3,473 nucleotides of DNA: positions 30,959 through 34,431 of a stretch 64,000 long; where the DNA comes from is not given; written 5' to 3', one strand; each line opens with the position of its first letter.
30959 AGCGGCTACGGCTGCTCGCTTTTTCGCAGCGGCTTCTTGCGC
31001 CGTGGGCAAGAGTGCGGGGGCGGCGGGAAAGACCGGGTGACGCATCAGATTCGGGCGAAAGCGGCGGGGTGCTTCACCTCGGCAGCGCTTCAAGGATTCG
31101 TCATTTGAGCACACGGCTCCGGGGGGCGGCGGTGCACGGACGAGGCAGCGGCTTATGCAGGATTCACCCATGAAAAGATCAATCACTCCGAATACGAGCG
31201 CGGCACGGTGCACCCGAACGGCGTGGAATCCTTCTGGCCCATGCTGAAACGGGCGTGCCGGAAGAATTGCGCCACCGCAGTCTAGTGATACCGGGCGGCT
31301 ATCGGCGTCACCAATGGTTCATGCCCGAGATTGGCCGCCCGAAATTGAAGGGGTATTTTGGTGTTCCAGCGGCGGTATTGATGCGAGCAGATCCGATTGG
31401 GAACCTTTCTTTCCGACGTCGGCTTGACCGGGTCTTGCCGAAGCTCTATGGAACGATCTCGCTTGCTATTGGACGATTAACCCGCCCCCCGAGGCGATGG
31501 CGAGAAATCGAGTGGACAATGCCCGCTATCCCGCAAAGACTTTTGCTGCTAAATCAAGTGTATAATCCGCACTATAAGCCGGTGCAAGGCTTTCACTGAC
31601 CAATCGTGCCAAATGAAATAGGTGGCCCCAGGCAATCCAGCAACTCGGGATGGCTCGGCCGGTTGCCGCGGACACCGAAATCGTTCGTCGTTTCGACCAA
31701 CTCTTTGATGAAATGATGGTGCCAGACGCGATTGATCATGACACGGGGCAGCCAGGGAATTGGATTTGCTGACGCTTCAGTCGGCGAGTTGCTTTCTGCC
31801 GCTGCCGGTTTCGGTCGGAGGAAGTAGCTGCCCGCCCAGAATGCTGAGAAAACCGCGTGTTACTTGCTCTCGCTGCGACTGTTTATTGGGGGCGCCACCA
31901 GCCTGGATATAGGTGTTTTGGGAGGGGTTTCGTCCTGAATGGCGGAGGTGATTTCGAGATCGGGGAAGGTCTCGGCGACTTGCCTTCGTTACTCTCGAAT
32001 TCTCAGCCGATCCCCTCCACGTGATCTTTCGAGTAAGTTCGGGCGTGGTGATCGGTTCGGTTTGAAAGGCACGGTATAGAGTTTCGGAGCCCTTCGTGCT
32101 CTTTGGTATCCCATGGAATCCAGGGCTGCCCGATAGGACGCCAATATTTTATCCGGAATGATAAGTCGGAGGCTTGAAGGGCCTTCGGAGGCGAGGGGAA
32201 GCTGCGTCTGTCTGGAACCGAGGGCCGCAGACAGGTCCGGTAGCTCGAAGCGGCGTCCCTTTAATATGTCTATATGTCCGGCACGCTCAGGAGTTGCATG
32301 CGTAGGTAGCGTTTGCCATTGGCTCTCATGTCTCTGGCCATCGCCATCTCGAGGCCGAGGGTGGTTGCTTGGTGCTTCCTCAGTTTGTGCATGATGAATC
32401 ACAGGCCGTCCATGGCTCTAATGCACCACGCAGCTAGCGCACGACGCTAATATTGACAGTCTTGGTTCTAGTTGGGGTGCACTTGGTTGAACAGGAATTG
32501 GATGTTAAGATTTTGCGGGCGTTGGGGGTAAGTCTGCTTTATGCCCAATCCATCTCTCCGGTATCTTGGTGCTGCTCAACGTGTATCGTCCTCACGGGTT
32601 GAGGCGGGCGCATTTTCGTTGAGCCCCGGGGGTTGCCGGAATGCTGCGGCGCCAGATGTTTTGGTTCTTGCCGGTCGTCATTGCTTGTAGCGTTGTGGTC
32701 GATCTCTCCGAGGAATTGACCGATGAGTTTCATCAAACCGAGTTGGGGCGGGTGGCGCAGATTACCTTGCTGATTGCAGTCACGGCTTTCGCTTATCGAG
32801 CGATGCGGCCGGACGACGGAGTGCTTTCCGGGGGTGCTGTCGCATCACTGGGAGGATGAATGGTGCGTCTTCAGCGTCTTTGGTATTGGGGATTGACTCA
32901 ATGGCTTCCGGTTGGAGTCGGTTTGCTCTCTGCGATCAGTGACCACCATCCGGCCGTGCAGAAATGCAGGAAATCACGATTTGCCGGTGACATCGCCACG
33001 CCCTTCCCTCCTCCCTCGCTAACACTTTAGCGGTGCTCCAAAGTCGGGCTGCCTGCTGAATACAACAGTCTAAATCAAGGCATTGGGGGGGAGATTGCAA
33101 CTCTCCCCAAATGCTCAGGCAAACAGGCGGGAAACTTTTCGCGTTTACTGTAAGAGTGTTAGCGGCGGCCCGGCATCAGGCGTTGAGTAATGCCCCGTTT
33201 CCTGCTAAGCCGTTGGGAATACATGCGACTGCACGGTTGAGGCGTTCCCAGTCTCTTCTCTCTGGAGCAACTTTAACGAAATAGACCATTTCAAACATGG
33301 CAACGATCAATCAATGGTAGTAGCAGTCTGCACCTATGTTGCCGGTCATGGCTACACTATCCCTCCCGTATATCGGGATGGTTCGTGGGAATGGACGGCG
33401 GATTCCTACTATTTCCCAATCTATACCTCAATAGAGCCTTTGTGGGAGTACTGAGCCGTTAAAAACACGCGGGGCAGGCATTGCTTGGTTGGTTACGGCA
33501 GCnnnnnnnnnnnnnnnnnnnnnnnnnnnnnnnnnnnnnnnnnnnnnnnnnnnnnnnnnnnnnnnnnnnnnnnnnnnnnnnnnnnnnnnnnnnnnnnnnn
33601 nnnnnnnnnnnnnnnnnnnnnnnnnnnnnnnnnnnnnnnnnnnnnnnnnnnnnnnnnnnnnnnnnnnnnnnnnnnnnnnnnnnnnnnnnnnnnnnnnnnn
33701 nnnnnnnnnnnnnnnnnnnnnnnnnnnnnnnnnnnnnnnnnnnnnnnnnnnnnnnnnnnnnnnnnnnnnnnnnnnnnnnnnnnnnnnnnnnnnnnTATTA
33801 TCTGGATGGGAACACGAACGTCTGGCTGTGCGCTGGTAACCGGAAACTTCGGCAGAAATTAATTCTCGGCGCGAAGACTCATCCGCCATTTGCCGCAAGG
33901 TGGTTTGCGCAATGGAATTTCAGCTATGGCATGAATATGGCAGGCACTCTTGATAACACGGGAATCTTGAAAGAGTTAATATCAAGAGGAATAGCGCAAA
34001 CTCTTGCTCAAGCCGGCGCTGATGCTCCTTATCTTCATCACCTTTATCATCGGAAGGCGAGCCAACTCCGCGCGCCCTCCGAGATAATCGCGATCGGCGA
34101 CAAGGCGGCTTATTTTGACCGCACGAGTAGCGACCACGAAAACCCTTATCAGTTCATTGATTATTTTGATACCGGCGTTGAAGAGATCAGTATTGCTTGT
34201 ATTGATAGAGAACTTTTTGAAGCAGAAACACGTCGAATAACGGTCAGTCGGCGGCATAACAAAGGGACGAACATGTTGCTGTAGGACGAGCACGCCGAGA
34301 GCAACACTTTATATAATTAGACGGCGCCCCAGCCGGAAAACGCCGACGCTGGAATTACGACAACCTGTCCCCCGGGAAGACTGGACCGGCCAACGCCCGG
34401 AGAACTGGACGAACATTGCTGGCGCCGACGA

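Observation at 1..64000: Window-wide gene decay: about half the sequence is gene remnants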

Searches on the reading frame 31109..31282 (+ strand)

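Call 49: search_protein_families(library=ncbifam, max_evalue=1, proteins=[window:31109-31282:+])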
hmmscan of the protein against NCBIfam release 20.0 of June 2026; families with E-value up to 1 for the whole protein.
window:31109-31282:+ (58 aa): 1 family
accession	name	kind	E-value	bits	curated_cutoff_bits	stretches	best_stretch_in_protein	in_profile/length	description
NF033547.1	transpos_IS1595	equivalog_domain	1e-07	32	75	1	9-52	139-191/215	IS1595 family transposase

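Call 50: search_protein_families(library=pfam, max_evalue=1, proteins=[window:31109-31282:+])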
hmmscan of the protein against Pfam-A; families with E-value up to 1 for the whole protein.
window:31109-31282:+ (58 aa): 1 family
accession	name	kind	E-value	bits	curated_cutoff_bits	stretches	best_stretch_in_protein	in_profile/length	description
PF12762.13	DDE_Tnp_IS1595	-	9.5e-05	22.9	27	1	10-51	82-130/153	ISXO2-like transposase domain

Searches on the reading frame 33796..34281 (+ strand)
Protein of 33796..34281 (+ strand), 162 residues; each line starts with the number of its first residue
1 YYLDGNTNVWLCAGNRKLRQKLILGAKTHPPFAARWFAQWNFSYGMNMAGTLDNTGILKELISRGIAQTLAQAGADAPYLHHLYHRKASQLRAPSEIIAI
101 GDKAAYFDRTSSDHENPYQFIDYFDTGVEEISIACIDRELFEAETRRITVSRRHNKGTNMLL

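Call 49: search_protein_families(library=ncbifam, max_evalue=1, proteins=[window:33796-34281:+])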
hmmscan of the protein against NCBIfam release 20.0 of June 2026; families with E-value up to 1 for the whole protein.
window:33796-34281:+ (162 aa): 1 family
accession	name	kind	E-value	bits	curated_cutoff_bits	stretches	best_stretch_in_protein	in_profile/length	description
NF005078.0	PRK06505.1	equivalog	0.0093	15.1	446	1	52-137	177-260/271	enoyl-ACP reductase FabI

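Call 50: search_protein_families(library=pfam, max_evalue=1, proteins=[window:33796-34281:+])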
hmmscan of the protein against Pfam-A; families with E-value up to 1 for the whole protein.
window:33796-34281:+ (162 aa): 0 families
